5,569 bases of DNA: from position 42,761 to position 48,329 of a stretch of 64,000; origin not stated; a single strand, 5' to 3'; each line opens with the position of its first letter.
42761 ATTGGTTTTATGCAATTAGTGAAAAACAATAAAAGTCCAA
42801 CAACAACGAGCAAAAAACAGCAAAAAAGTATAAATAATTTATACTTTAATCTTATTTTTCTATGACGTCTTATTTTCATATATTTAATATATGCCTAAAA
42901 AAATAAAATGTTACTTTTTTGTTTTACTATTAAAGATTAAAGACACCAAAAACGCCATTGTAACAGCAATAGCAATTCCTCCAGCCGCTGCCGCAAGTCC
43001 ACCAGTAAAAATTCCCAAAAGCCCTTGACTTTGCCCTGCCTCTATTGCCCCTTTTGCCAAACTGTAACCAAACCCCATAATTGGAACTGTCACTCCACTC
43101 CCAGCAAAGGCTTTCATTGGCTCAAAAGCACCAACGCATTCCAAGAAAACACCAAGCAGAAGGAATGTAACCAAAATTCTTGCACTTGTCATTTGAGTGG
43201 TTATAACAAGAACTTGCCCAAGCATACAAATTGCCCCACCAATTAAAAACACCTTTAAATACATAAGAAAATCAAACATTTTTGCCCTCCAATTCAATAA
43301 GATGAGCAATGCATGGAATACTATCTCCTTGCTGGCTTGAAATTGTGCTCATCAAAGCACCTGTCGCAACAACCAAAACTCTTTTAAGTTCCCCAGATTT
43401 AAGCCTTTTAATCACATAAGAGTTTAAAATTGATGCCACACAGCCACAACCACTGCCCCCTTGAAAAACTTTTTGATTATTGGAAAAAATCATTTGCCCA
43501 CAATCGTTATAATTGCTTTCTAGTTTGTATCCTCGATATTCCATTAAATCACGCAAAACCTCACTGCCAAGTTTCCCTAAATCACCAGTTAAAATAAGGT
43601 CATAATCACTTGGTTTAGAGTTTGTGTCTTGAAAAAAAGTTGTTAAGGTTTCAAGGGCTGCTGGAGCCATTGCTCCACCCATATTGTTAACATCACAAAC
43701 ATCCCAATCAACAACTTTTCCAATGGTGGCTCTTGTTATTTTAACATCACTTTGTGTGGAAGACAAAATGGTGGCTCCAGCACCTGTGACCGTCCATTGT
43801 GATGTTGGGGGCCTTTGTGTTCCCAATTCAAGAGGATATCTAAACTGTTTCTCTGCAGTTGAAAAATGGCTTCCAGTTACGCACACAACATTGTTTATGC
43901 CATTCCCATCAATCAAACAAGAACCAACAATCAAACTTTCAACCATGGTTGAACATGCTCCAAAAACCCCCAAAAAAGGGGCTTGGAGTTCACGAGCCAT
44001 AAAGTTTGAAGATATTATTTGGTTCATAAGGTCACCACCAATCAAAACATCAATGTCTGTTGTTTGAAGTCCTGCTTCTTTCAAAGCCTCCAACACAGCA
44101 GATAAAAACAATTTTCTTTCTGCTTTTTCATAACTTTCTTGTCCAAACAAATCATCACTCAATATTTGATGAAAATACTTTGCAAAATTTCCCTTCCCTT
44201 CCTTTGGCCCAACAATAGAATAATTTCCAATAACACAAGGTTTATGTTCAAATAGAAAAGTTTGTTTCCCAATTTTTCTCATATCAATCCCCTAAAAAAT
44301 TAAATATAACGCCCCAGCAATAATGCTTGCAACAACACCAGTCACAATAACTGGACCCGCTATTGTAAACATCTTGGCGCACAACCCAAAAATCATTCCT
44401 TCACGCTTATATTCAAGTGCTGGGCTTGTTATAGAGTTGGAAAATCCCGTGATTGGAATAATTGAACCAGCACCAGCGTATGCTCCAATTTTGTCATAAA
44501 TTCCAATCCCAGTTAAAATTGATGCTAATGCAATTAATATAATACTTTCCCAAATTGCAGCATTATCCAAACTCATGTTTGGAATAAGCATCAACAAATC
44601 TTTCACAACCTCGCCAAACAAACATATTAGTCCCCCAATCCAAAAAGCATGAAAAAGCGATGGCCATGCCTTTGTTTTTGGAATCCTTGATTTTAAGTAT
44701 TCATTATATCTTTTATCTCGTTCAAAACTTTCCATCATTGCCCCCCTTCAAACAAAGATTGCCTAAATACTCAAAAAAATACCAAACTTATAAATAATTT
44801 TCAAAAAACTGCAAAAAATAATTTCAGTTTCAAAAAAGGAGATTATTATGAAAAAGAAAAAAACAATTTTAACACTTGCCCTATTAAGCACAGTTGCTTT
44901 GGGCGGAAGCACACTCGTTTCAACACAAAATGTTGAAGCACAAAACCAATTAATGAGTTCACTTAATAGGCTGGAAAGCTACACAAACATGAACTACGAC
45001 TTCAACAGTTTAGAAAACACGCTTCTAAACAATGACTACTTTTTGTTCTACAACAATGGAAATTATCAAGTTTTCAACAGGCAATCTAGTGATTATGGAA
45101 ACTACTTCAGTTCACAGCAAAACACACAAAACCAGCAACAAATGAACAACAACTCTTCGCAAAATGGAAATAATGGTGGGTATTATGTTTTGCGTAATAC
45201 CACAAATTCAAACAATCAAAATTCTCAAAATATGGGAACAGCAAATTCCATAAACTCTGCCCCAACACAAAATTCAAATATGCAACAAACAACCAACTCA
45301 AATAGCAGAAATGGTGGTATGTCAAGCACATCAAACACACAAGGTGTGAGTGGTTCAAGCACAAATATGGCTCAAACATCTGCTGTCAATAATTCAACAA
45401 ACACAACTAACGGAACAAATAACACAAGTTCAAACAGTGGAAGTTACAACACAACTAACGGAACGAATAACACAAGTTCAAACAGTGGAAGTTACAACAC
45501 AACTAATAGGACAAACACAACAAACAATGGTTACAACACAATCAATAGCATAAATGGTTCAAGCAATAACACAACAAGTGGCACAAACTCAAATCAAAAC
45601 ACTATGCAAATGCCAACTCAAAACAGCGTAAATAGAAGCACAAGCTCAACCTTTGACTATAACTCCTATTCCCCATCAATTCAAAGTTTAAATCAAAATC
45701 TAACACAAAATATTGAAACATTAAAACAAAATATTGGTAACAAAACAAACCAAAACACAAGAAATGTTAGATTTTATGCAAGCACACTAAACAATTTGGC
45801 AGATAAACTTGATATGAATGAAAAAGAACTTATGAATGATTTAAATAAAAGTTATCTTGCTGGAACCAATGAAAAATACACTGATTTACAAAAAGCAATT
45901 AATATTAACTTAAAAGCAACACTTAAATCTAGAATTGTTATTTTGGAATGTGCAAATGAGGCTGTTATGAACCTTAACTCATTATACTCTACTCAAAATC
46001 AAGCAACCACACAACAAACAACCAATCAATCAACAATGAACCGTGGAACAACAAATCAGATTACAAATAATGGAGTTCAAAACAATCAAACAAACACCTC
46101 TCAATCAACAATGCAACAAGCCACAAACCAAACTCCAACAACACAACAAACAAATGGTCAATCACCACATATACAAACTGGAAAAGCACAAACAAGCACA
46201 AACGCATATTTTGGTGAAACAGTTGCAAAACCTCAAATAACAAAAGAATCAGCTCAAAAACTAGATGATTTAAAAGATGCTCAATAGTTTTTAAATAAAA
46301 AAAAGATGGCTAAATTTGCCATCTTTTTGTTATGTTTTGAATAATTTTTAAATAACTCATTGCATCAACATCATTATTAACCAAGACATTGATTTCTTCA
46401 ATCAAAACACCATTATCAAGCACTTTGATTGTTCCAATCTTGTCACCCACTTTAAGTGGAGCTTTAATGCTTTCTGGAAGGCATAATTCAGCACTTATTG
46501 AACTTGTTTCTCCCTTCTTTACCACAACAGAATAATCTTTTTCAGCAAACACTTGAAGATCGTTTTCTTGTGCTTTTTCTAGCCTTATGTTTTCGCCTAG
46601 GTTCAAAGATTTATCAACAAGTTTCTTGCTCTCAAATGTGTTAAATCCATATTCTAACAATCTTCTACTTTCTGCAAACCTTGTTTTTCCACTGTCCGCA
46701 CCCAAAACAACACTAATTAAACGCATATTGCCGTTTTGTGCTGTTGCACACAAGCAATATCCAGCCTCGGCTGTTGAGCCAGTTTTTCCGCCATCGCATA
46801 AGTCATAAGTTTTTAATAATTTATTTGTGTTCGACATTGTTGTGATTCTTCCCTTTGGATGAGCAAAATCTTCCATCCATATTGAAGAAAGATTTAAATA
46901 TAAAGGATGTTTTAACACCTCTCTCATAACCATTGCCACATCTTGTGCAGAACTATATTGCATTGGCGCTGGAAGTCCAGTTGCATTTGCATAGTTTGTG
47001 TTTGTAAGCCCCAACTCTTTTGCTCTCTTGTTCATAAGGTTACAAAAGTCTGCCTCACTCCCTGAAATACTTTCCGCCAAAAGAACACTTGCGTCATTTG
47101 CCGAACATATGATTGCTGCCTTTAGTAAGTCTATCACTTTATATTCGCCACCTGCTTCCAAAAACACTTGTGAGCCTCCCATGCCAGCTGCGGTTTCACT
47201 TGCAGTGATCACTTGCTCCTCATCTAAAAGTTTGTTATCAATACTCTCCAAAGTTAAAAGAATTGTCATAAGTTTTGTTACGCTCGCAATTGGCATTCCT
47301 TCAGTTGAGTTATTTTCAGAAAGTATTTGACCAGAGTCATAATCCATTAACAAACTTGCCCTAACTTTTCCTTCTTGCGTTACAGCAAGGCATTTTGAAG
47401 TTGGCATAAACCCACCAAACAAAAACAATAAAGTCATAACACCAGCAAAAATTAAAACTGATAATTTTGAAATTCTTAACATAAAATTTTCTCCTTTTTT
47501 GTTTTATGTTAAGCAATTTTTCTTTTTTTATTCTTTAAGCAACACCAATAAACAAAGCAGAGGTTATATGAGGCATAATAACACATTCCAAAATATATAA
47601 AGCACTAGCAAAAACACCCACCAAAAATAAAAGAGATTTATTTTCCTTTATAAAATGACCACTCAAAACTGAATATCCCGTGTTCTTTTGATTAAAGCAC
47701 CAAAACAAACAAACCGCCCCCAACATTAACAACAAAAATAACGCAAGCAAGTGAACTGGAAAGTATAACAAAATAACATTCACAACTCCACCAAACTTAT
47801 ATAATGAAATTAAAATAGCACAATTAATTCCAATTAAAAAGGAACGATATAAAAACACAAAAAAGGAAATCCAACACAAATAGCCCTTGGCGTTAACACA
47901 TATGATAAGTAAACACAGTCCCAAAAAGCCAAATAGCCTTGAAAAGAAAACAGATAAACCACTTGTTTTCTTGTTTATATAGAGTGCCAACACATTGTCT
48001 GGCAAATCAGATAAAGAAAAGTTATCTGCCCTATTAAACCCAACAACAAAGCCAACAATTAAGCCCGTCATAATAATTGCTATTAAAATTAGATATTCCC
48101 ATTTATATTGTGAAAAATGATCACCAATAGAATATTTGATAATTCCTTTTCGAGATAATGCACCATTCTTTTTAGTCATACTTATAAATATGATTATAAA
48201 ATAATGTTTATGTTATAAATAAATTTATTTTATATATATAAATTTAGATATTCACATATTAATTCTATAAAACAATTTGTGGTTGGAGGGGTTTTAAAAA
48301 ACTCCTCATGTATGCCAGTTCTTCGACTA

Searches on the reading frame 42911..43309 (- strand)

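Call 23: search_protein_families(library=pfam, proteins=[window:42911-43309:-], max_evalue=0.001)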
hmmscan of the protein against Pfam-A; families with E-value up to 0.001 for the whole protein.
window:42911-43309:- (132 aa): 1 family
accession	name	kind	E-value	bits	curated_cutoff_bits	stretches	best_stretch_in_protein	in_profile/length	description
PF03862.18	SpoVAC_SpoVAEB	-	6.7e-29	101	25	1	17-125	2-117/117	SpoVAC/SpoVAEB sporulation membrane protein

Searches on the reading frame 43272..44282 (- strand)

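Call 3: search_protein_families(library=pfam, proteins=[window:43272-44282:-], max_evalue=1)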
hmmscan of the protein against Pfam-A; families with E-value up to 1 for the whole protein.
window:43272-44282:- (336 aa): 3 families
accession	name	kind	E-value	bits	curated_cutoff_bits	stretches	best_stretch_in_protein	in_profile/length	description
PF07451.17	SpoVAD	-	4.6e-146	486.2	22.1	1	5-332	1-329/329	Stage V sporulation protein AD (SpoVAD)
PF08545.16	ACP_syn_III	-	0.0016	18.7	24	1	109-176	6-64/80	3-Oxoacyl-[acyl-carrier-protein (ACP)] synthase III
PF02592.20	Vut_1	-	0.1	13.4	27.2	1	264-322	60-116/152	Putative vitamin uptake transporter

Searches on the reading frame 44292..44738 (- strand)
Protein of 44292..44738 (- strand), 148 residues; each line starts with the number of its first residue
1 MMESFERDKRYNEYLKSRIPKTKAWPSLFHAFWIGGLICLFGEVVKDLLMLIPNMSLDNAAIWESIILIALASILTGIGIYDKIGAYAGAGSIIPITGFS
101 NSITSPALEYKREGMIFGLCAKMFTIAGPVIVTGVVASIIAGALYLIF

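Call 3: search_protein_families(library=pfam, proteins=[window:44292-44738:-], max_evalue=1)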
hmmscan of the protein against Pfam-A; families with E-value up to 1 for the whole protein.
window:44292-44738:- (148 aa): 1 family
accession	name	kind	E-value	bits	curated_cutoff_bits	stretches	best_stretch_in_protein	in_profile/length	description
PF03862.18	SpoVAC_SpoVAEB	-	2.2e-37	128.4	25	1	29-143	3-116/117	SpoVAC/SpoVAEB sporulation membrane protein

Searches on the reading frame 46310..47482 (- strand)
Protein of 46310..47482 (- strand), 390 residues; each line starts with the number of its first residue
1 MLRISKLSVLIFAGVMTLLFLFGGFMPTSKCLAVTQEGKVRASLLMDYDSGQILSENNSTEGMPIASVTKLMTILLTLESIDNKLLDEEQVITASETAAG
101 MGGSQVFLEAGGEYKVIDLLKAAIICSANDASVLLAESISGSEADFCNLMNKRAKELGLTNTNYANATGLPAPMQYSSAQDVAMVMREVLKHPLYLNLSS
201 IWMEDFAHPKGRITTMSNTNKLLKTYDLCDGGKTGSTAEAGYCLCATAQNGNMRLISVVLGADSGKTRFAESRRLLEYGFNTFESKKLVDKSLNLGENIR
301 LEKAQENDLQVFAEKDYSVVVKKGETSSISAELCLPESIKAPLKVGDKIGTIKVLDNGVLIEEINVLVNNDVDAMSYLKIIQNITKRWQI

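Call 3: search_protein_families(library=pfam, proteins=[window:46310-47482:-], max_evalue=1)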
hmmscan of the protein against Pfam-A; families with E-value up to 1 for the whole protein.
window:46310-47482:- (390 aa): 4 families
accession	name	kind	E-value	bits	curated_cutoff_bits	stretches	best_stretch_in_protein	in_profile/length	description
PF00768.25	Peptidase_S11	-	3.2e-68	230.2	27.6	1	41-263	13-238/239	D-alanyl-D-alanine carboxypeptidase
PF07943.18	PBP5_C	-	1.9e-16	60.4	21.2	1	283-373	1-90/91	Penicillin-binding protein 5, C-terminal domain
PF13354.11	Beta-lactamase2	-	2.1e-12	47.3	22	1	46-191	5-148/214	Beta-lactamase enzyme family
PF00144.29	Beta-lactamase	-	0.19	11.3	27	1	33-87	20-74/329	Beta-lactamase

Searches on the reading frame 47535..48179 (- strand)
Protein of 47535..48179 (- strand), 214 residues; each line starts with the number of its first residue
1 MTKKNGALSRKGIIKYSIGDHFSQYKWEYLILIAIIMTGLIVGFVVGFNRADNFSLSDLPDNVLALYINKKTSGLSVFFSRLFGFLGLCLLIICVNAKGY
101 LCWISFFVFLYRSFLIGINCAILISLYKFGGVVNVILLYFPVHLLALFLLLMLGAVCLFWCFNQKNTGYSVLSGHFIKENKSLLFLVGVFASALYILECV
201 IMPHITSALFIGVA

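Call 3: search_protein_families(library=pfam, proteins=[window:47535-48179:-], max_evalue=1)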
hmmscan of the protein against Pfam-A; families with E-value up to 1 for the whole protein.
window:47535-48179:- (214 aa): 1 family
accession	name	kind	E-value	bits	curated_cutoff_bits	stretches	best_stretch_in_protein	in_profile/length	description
PF03032.20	FSAP_sig_propep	-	0.2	12.2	27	1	147-166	7-26/46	Frog skin active peptide family signal and propeptide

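Call 4: search_protein_families(library=ncbifam, proteins=[window:47535-48179:-], max_evalue=1)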
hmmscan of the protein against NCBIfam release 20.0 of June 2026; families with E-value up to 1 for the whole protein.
window:47535-48179:- (214 aa): 1 family
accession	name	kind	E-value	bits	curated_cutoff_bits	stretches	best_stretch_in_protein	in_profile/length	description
NF037959.1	MFS_SpdSyn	subfamily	0.036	12.8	40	1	23-125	22-119/480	fused MFS/spermidine synthase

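Call 80: search_protein_families(library=pfam, proteins=[window:47535-48179:-], max_evalue=10)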
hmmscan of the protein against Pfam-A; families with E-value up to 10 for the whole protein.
window:47535-48179:- (214 aa): 1 family
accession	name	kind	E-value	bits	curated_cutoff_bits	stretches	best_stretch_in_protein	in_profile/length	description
PF03032.20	FSAP_sig_propep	-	0.2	12.2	27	1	147-166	7-26/46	Frog skin active peptide family signal and propeptide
